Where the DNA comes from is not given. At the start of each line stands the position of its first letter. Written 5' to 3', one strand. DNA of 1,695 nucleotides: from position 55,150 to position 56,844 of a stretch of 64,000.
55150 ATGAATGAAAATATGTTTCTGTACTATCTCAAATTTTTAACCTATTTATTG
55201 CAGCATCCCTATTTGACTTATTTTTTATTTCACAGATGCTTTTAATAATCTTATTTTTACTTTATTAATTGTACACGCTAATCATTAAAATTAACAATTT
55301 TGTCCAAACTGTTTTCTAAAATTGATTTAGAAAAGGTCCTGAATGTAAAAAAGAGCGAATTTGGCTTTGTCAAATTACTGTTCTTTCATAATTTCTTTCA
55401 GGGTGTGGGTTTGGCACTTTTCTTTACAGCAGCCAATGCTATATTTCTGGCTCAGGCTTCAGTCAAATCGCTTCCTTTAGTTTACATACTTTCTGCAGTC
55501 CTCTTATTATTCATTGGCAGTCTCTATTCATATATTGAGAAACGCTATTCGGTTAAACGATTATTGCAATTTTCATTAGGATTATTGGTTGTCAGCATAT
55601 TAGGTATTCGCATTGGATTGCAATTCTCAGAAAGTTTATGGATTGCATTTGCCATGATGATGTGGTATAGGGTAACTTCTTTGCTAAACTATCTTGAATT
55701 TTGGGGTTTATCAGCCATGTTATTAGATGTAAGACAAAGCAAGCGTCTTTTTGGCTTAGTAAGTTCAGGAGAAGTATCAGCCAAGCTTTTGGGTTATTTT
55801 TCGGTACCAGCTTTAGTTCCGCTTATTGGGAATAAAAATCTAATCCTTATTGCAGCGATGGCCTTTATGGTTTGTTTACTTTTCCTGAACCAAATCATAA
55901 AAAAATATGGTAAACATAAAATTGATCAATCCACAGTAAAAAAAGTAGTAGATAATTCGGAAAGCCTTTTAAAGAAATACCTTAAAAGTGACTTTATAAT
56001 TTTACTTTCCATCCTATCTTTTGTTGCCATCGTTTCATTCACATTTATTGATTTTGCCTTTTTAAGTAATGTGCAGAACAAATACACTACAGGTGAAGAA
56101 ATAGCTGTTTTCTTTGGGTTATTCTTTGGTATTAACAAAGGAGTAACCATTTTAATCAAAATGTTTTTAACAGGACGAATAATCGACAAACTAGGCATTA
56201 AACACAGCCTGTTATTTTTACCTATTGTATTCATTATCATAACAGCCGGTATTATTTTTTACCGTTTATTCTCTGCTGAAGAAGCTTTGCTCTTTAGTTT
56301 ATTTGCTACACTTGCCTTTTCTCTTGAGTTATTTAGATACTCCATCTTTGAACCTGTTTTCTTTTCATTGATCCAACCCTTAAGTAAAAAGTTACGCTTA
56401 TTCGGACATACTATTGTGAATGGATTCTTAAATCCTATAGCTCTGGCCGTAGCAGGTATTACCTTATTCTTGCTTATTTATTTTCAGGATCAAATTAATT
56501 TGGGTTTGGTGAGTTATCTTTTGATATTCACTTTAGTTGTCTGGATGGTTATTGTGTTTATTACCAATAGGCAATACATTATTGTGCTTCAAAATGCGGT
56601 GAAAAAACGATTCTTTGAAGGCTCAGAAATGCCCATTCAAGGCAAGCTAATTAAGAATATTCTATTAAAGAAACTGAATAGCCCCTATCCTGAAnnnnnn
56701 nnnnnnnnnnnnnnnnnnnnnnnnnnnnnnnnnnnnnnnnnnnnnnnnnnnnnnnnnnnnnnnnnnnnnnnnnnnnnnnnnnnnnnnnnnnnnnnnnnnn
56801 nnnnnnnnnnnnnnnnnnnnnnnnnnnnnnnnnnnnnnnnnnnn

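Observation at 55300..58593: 1097-aa TLC/MFS-like transporter-HEAT-cNMP-binding membrane protein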

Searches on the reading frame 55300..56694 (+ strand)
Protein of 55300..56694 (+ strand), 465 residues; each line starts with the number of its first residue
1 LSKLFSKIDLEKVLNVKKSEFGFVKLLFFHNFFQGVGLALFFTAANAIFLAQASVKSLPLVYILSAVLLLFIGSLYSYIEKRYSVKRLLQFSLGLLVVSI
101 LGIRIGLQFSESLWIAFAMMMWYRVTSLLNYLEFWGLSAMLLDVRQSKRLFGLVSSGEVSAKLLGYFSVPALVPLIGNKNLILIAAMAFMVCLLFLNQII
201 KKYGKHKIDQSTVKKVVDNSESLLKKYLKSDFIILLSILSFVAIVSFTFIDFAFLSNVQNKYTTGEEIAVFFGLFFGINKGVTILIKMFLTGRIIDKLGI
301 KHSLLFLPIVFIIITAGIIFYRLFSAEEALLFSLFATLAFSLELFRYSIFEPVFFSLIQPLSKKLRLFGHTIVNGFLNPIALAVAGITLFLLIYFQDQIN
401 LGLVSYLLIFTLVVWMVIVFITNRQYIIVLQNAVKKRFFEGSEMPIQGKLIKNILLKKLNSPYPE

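Call 22: search_solved_structures(query=A2, max_evalue=1, show_alignments=2)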
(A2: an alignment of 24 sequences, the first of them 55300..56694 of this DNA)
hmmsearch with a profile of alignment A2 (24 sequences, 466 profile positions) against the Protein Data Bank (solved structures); distinct sequences matched with E-value up to 1: 13.
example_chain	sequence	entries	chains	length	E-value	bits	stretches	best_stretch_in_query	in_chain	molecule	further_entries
9j3n_A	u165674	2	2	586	2.4e-30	108.7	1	11-442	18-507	ADP,ATP carrier protein 1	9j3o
9j3j_A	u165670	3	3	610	1.2e-27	99.8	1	65-427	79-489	ADP,ATP carrier protein 1, chloroplastic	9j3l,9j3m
8hpj_A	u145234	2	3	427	6.4e-05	24.9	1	70-219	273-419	Oxalate:formate antiporter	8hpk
9cax_A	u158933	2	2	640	0.0017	20.2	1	39-209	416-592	Soluble cytochrome b562,Solute carrier family 2, facilitated glucose transporter member 9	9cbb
9w1p_A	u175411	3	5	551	0.0092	17.7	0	150-250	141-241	Glucose-6-phosphate exchanger SLC37A4,Soluble cytochrome b562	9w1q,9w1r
7mgx_A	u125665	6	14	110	0.028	16.1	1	55-139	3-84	Multidrug transporter EmrE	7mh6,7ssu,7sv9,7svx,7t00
8uoz_B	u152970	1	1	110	0.058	15.1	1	55-139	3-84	SMR family multidrug efflux protein EmrE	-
8uwu_A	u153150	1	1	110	0.071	14.8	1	55-139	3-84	SMR family multidrug efflux protein EmrE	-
6b87_A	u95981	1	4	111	0.083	14.6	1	175-251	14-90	TMHC2_E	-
7jk8_A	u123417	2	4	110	0.085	14.6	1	55-139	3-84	Multidrug SMR transporter | Multidrug transporter EmrE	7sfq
3b5d_A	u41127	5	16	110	0.089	14.5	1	55-139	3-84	Multidrug transporter emrE | SMR family multidrug efflux protein EmrE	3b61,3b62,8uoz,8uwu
8qag_A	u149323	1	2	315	0.17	13.5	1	175-250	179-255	sc-CC-6-95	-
2i68_A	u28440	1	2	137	0.36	12.5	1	55-139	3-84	Protein emrE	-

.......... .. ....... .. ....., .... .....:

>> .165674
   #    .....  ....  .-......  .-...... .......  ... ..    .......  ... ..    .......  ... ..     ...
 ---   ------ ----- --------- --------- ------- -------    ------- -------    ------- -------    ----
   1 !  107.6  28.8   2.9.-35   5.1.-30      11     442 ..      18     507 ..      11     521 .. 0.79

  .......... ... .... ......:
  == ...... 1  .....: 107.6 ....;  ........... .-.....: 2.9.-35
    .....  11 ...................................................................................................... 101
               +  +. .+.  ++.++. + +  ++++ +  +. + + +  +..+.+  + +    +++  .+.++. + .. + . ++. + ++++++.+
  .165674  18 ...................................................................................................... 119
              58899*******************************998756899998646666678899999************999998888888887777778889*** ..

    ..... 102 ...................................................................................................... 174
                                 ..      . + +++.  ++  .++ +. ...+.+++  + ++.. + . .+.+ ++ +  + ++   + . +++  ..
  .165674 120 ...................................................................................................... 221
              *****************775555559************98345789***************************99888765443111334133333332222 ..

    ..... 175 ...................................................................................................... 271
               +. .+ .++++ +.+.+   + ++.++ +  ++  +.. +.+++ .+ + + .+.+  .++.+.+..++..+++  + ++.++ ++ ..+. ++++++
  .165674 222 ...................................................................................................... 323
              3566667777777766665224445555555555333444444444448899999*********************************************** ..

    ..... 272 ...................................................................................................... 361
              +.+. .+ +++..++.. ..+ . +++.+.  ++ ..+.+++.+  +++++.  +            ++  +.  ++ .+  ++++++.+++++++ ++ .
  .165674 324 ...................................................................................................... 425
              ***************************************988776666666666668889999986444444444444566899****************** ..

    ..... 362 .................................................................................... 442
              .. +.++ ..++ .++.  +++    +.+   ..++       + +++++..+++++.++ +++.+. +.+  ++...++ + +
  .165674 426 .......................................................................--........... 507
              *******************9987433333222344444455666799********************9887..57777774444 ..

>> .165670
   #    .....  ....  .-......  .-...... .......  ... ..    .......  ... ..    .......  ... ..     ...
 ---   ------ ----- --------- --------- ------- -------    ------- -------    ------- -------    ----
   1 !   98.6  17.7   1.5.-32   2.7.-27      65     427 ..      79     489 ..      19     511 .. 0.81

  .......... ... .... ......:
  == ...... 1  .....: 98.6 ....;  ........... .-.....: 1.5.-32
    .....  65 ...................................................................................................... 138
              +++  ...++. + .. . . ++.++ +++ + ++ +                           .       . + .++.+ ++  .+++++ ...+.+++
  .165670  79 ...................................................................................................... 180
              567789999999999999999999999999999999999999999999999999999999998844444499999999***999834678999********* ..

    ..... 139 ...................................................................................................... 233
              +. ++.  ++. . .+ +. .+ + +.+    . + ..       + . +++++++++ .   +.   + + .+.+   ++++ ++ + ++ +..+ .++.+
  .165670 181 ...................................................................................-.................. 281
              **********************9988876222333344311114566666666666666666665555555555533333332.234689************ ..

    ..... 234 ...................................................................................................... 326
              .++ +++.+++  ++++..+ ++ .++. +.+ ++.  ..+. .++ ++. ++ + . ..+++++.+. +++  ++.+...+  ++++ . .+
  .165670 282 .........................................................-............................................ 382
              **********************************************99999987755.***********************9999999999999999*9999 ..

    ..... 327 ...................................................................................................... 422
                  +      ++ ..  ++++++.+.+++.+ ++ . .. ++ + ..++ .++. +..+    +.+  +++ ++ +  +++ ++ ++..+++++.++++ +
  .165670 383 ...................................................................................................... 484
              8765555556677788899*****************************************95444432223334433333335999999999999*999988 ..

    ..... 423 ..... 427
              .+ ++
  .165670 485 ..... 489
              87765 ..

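Call 23: search_protein_families(library=pfam, alignment_id=A2, max_evalue=0.01)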
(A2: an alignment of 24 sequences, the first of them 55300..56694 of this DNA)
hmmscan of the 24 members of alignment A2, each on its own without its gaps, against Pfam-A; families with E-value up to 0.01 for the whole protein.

A. member 1, window:55300-56694:+ (465 aa): 1 family
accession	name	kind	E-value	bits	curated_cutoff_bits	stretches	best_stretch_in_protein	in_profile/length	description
PF07690.21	MFS_1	-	2.1e-07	30.6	33.4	1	27-342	1-304/347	Major Facilitator Superfamily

B. families by the number of members that match (of 24 scanned): 4 families
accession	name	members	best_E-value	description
PF07690.21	MFS_1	19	1.5e-11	Major Facilitator Superfamily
PF03219.20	TLC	11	1.8e-16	TLC ATP/ADP transporter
PF13646.12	HEAT_2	1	0.00039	HEAT repeats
PF03130.22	HEAT_PBS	1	0.007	PBS lyase HEAT-like repeat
